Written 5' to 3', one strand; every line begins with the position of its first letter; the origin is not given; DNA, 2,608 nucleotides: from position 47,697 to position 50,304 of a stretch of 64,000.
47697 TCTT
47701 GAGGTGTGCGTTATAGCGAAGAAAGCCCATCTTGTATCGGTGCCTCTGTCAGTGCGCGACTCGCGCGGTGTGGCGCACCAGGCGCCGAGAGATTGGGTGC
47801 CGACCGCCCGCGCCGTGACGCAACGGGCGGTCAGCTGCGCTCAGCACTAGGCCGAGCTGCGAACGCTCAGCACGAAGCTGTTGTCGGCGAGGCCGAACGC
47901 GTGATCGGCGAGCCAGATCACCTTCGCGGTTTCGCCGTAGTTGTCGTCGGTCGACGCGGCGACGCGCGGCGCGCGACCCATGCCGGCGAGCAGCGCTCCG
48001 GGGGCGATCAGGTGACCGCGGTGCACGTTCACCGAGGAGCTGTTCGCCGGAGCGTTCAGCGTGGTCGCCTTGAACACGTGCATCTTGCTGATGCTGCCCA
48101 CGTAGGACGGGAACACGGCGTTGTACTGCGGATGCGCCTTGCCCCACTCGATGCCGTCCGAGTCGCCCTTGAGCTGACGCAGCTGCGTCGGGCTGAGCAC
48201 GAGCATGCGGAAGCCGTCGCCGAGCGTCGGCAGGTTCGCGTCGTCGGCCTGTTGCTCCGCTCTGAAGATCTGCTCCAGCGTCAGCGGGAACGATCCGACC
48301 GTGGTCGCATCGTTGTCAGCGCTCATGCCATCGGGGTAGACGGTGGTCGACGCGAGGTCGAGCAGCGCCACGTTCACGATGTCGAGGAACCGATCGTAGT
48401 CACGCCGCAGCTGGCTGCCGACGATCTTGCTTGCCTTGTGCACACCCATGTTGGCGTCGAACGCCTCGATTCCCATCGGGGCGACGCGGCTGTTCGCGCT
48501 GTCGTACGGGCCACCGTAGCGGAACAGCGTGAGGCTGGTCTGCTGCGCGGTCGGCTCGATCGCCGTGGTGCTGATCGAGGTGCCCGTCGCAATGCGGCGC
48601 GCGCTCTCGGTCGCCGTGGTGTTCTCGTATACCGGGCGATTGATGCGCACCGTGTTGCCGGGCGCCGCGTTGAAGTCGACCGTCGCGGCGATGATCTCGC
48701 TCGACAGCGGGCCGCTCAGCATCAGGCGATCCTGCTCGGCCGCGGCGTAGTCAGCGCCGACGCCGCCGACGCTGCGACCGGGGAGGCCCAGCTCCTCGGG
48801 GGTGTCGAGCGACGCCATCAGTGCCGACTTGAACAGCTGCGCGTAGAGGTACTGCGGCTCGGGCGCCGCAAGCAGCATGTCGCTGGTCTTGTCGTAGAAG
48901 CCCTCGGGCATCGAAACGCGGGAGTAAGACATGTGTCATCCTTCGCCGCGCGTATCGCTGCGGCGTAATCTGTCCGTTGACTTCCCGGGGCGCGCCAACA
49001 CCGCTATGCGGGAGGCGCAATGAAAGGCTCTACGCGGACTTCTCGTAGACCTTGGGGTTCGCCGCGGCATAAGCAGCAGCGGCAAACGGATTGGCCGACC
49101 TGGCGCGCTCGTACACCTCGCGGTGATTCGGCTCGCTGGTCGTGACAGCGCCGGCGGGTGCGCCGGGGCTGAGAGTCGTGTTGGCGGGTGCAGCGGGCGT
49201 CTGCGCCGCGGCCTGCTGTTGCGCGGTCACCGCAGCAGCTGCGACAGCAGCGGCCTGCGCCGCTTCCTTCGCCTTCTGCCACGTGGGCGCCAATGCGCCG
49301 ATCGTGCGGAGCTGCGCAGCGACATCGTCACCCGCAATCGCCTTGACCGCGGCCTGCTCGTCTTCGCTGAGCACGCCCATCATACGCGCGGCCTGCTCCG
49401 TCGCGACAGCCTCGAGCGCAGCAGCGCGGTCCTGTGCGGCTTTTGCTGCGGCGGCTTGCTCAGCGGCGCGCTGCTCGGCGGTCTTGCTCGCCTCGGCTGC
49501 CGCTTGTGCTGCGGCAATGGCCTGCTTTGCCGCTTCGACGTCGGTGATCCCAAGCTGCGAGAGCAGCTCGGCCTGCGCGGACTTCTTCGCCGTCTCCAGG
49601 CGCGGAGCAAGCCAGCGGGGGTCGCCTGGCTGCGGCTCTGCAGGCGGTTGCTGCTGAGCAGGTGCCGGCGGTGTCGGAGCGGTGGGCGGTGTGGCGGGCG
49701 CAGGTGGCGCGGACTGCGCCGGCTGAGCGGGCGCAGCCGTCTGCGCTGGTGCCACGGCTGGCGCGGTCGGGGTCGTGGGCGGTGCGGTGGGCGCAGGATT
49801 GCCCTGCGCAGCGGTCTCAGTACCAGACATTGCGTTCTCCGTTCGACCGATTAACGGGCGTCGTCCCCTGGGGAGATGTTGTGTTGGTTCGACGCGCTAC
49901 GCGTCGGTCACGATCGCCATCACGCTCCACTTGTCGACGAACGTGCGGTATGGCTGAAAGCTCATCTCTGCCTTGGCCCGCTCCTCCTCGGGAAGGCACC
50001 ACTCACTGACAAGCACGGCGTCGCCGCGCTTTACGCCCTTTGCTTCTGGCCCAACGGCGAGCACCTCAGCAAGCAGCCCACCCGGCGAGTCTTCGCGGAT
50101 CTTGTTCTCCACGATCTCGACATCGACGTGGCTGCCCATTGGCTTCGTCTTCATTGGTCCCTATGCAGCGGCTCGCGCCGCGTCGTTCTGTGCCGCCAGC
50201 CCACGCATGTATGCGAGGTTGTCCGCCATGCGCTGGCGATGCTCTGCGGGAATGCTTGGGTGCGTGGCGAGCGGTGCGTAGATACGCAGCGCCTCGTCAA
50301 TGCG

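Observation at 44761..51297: Two paralogous GT2-TPR glycosyltransferases bracket the capsid module and share a 90-bp perfectly identical segment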

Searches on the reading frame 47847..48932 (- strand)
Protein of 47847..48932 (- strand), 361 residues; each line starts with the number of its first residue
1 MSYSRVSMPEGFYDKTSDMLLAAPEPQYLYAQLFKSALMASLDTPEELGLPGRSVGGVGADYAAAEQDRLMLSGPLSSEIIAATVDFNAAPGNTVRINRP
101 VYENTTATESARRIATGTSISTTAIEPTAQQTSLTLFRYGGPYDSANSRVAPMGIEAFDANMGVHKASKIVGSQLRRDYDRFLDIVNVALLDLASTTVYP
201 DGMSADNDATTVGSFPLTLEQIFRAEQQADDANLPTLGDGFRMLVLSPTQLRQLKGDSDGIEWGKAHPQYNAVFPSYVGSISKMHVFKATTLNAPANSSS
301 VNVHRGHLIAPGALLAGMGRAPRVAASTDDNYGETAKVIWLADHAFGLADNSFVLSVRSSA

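Call 6: search_protein_families(library=pfam, proteins=[window:47847-48932:-], max_evalue=0.01)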
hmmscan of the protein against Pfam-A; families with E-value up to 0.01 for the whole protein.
window:47847-48932:- (361 aa): 0 families

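Call 8: search_protein_families(library=phrogs, proteins=[window:47847-48932:-], max_evalue=0.001)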
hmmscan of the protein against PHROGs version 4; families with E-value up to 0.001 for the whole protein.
window:47847-48932:- (361 aa): 1 family
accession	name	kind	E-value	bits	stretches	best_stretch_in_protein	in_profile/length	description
phrog_1357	-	head and packaging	0.0001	22.4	1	157-347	127-332/356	major head protein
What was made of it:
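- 46322..50154 (-): The bracketed head module: an 85-aa ORF (49897..50154), scaffold (49030..49830), major capsid protein (47847..48932) and three small head genes (47317..47730, 46655..47290, 46322..46642). PHROG 1357 major head protein (call 8).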

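Call 15: find_related_loci(query=window:47847-48932:-, collection=viral_contigs, flank=10000)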
Query window:47847-48932:- (361 aa) in viral_contigs; peptide patterns used: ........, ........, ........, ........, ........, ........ (x = any residue, [..] = any of these).
17 stretches matched a pattern; 14 encode a relative of the query (tblastn E <= 1e-3); 14 distinct loci.
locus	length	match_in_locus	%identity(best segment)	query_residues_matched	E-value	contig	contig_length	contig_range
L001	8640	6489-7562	65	4-360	1e-154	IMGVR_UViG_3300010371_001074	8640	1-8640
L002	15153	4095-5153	67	2-354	2e-154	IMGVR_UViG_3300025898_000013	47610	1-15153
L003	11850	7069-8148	63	2-361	9e-152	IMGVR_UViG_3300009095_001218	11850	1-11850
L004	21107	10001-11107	63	1-360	4e-151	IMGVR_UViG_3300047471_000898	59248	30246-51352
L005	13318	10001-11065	61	4-361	5e-146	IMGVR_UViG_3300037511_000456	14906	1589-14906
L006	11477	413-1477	61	4-361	5e-146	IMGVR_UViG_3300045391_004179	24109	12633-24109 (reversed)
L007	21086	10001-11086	56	3-361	4e-133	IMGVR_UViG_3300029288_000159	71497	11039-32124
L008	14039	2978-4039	57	5-360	7e-126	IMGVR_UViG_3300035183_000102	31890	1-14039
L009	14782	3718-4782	49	4-357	1e-116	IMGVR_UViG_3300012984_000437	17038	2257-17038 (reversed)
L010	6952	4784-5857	47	4-360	6e-103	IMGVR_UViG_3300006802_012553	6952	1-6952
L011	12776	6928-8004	42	5-360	3e-86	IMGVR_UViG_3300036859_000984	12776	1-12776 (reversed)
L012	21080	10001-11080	43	1-361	1e-84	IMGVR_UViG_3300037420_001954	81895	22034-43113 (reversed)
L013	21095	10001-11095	40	1-361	4e-79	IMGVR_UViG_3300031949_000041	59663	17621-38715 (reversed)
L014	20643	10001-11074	48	4-360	2e-105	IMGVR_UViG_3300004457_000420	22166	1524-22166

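Call 88: search_dna_similar(query=window:47847-48932:-, collection=phages, mode=protein, max_rows=12)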
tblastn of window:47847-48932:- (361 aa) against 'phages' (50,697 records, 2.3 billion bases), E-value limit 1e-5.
No match.

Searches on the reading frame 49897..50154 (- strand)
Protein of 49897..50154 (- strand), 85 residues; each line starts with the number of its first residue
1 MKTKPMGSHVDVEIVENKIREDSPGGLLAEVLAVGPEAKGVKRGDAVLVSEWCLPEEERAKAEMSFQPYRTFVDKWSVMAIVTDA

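Call 6: search_protein_families(library=pfam, proteins=[window:49897-50154:-], max_evalue=0.01)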
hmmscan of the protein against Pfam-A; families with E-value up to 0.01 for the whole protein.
window:49897-50154:- (85 aa): 0 families

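Call 8: search_protein_families(library=phrogs, proteins=[window:49897-50154:-], max_evalue=0.001)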
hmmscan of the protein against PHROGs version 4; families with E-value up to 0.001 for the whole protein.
window:49897-50154:- (85 aa): 0 families

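Call 83: search_solved_structures(query=window:49897-50154:-, max_evalue=1)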
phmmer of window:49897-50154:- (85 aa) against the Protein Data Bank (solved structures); distinct sequences matched with E-value up to 1: 0.
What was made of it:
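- Checked: There is no PDB sequence hit (call 83).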

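Call 84: search_protein_families(library=pfam, proteins=[window:49897-50154:-], max_evalue=1)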
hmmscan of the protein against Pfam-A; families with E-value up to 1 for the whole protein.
window:49897-50154:- (85 aa): 1 family
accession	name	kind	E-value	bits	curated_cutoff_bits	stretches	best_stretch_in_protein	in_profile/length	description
PF08240.17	ADH_N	-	0.028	15.1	23.5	1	28-54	41-67/104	Alcohol dehydrogenase GroES-like domain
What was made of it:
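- Checked: The label 'GroES-like' for 49897..50154 rests only on a sub-threshold ADH_N hit (E = 0.028, call 84).
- Tried and rejected: 'GroES-like' label for 49897..50154: not supported (calls 83, 84).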
